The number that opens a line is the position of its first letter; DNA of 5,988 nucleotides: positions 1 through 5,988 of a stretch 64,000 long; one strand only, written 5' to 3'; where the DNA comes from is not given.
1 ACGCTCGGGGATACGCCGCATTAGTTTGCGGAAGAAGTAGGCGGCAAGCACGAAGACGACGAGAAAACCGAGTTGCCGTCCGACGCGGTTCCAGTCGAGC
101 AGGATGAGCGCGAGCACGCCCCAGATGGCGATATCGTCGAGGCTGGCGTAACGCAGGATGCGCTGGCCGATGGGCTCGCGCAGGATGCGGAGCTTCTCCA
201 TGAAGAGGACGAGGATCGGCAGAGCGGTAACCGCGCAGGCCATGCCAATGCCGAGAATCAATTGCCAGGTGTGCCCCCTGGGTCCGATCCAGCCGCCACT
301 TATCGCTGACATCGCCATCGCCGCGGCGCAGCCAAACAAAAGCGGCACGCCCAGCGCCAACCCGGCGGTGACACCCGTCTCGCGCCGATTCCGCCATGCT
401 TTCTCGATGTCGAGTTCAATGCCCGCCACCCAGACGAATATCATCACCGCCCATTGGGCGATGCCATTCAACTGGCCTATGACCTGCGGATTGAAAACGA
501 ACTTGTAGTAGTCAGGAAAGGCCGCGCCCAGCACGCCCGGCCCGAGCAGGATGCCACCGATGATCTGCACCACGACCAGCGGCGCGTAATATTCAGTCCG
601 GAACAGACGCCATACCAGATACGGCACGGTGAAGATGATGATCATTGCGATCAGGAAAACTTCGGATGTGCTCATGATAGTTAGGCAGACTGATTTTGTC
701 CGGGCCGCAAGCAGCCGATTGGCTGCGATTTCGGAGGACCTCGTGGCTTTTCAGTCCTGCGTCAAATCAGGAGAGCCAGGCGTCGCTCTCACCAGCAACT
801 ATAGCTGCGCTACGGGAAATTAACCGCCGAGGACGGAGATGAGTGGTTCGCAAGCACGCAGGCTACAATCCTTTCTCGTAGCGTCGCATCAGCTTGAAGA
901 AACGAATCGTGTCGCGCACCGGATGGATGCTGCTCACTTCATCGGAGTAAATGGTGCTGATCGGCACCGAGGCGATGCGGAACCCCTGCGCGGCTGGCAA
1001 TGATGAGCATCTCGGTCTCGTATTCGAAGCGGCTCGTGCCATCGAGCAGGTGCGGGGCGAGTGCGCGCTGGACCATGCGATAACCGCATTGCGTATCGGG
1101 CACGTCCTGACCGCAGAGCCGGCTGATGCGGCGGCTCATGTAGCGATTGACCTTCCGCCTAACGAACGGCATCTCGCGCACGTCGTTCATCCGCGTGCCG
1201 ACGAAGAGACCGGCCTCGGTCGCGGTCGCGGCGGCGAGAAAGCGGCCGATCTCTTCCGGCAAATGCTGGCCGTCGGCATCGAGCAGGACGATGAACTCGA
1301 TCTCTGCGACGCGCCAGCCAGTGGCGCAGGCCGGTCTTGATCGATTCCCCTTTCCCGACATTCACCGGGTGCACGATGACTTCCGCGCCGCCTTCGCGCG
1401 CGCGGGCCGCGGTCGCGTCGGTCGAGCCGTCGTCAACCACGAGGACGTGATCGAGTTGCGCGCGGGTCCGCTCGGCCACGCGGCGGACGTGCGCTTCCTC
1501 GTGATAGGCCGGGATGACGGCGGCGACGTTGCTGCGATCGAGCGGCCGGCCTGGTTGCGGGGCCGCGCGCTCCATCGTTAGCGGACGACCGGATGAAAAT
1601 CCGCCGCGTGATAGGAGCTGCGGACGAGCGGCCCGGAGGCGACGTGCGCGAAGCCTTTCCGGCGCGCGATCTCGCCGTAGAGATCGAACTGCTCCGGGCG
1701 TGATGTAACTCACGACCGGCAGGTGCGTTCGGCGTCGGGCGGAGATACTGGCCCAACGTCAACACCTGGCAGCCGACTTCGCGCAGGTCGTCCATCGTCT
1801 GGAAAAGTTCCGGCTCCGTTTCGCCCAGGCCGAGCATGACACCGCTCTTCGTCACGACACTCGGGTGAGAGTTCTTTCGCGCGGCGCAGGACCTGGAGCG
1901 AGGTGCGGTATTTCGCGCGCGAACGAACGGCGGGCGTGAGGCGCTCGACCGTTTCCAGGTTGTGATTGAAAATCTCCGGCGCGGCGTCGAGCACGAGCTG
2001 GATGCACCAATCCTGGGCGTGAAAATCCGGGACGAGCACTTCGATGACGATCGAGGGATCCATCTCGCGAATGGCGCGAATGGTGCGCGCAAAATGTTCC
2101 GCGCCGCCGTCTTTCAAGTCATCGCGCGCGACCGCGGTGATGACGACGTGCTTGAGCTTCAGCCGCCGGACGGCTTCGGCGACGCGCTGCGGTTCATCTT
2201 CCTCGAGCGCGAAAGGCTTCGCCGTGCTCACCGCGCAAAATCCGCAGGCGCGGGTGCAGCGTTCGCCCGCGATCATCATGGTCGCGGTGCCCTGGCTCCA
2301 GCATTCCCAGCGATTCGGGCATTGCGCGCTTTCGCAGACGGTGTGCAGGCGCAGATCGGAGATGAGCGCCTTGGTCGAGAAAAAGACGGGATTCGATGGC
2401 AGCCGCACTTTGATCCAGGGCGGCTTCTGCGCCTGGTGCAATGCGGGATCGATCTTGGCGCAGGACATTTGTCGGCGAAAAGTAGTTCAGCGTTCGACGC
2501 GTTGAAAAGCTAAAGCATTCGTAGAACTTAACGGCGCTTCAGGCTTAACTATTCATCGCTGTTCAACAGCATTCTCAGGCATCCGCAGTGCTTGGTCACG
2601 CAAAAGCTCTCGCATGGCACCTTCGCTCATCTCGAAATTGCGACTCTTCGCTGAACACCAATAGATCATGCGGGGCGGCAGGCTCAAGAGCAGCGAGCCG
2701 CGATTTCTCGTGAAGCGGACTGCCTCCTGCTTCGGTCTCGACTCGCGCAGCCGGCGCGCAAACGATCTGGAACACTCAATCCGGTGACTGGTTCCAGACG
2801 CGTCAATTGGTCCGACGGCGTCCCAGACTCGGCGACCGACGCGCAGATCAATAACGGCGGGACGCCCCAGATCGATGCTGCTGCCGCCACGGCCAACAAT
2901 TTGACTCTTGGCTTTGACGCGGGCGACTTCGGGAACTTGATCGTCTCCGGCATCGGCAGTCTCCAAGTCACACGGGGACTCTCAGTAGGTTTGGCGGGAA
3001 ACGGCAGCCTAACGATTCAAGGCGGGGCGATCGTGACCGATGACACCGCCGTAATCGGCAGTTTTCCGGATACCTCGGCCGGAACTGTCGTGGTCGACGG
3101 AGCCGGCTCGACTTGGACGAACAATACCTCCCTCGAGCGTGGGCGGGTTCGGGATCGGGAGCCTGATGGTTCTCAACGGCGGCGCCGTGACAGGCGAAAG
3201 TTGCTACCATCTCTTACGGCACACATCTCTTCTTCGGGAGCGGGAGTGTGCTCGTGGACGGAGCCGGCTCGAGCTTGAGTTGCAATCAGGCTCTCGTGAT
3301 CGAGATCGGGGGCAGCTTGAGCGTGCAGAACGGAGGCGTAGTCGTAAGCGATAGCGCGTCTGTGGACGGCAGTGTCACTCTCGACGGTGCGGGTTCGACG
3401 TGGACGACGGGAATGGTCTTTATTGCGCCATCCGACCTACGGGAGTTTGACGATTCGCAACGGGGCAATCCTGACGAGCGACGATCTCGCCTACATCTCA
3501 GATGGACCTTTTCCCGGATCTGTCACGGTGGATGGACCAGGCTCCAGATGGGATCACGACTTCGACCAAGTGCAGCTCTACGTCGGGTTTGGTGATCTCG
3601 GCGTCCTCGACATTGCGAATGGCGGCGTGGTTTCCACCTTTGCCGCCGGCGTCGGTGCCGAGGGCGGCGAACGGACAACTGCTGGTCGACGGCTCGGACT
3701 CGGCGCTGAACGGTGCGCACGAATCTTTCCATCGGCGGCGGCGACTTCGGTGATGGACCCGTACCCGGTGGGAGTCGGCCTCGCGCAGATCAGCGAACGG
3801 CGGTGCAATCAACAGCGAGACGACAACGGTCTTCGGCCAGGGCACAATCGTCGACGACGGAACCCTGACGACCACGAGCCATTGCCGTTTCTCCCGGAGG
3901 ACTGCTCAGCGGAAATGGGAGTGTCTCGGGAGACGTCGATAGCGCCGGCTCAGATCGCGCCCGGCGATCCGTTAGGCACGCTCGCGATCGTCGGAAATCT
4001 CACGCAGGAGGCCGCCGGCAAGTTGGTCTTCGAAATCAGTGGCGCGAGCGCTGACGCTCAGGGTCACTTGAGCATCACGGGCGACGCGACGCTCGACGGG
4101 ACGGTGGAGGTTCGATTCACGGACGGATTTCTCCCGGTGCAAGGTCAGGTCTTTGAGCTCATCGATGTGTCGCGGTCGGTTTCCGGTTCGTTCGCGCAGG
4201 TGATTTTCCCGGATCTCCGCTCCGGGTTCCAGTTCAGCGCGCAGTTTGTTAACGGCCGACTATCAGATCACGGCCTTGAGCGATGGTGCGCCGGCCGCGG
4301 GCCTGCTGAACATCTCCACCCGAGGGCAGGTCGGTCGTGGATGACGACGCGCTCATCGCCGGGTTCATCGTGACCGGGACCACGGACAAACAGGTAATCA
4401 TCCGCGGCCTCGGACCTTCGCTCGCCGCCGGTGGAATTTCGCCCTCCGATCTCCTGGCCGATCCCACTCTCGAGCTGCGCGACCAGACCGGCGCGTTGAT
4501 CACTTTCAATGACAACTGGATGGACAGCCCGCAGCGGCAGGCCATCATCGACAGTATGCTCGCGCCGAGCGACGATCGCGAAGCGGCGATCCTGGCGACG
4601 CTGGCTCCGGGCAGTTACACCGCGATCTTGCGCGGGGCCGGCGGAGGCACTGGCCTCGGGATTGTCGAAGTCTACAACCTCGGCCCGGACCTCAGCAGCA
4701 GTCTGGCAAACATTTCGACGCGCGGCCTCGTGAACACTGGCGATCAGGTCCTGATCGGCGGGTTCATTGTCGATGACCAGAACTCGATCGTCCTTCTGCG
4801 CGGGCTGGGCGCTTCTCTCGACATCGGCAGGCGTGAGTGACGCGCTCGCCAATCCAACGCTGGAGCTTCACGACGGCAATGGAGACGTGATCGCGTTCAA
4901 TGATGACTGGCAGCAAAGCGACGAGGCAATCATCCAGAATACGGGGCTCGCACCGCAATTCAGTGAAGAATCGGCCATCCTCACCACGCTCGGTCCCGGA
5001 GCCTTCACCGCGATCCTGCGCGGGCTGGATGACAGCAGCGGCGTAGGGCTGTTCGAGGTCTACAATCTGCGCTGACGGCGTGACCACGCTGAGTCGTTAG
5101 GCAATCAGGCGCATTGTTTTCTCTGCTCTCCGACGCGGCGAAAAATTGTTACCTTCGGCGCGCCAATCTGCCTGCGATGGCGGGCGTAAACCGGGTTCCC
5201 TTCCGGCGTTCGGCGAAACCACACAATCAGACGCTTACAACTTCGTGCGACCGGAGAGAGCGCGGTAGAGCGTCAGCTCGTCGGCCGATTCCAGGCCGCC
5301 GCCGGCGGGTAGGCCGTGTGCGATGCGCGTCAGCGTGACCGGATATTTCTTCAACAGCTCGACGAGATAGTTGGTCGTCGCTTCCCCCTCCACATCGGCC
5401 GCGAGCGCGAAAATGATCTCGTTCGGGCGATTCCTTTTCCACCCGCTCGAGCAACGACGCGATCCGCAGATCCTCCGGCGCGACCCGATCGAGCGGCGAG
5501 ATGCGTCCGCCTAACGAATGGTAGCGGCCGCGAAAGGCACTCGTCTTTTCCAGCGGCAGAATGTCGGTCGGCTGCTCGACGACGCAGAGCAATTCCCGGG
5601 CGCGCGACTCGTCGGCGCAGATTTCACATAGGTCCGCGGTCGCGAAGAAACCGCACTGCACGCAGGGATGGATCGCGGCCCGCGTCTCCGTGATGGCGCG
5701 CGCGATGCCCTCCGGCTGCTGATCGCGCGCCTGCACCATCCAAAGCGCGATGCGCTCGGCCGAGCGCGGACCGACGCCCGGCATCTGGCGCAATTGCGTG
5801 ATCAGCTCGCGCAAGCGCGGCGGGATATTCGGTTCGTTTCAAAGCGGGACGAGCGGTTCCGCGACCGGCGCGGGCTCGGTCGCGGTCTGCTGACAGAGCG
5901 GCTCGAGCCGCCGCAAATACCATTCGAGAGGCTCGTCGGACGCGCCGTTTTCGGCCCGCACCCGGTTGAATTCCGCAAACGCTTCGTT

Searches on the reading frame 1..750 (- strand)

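Call 30: search_protein_families(library=pfam, proteins=[window:1-750:-], max_evalue=0.001)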
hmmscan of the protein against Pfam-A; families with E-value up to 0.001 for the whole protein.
window:1-750:- (250 aa): 1 family
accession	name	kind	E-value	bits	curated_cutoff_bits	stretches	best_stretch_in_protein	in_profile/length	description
PF00999.27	Na_H_Exchanger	-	1.1e-13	51.3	26.2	1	38-244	3-191/375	Sodium/hydrogen exchanger, transmembrane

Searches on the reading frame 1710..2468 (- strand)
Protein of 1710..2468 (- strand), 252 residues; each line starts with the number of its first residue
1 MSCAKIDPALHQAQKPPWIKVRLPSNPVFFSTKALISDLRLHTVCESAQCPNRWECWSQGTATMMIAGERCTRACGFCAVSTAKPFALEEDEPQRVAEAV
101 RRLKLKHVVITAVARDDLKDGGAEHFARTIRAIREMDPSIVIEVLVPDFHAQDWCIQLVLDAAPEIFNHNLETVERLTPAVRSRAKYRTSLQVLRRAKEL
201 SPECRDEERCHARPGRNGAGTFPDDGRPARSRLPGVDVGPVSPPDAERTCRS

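Call 50: find_encoding_contigs(protein=window:1710-2468:-, flank=10000, max_places=3)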
Protein window:1710-2468:- (252 aa): no gene with exactly this product is on record in the collection.

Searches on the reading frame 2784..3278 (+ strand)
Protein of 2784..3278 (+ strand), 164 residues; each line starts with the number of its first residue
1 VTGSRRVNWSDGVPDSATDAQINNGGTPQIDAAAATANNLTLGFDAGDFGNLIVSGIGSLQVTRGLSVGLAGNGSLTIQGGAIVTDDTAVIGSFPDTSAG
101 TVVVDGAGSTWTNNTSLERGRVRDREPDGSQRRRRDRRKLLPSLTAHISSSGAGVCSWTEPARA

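Call 58: search_protein_families(library=pfam, proteins=[window:2784-3278:+], max_evalue=0.01)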
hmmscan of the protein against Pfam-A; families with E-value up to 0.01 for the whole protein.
window:2784-3278:+ (164 aa): 0 families

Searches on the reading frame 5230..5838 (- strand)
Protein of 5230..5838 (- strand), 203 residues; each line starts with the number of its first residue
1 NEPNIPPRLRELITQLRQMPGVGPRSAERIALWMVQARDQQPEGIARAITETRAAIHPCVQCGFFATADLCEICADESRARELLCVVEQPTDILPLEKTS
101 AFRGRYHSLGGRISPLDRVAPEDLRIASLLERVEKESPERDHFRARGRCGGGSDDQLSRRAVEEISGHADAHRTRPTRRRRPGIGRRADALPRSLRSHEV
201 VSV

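Call 30: search_protein_families(library=pfam, proteins=[window:5230-5838:-], max_evalue=0.001)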
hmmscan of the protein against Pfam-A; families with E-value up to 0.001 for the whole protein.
window:5230-5838:- (203 aa): 3 families
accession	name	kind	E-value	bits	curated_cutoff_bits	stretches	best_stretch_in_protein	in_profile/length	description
PF21176.3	RecR_HhH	-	7.8e-13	48.5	27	1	9-51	1-43/45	RecR, helix-hairpin-helix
PF13662.12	Toprim_4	-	6.5e-12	46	25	1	84-131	3-48/85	Toprim domain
PF02132.21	RecR_ZnF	-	6.4e-07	29.5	22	1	56-76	1-21/21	RecR, Cys4-zinc finger domain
